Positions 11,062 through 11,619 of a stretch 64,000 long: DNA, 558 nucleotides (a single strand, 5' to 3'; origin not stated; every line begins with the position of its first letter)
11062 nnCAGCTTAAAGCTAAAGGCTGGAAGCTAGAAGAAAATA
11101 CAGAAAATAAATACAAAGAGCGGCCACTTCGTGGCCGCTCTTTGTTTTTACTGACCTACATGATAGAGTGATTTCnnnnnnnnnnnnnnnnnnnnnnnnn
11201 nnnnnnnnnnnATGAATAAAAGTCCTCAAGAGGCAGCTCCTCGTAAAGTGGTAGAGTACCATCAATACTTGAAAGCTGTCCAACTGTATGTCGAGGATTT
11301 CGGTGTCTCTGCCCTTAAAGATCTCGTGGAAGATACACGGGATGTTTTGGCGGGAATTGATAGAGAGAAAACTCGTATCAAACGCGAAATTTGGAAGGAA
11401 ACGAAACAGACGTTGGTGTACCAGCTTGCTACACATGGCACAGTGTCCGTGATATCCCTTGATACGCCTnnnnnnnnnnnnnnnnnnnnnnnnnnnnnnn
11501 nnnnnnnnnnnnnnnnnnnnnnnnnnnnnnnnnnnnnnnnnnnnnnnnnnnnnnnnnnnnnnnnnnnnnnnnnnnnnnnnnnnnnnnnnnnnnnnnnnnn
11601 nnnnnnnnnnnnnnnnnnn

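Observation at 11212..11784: Stand-alone sigma-70 fragment (regions 3-4 only) embedded in the surface-protein array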

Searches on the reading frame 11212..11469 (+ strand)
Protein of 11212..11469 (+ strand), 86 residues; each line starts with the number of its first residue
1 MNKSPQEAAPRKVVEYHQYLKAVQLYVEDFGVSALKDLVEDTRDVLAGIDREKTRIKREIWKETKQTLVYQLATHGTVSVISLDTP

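Call 76: find_related_loci(query=A6, collection=metagenome_contigs, flank=10000)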
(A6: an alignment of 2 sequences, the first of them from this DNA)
Query A6 (86 aa) in metagenome_contigs; peptide patterns used: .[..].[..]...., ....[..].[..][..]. (x = any residue, [..] = any of these).
60 stretches matched a pattern, but none encodes a relative of the query by tblastn (E <= 1e-3).
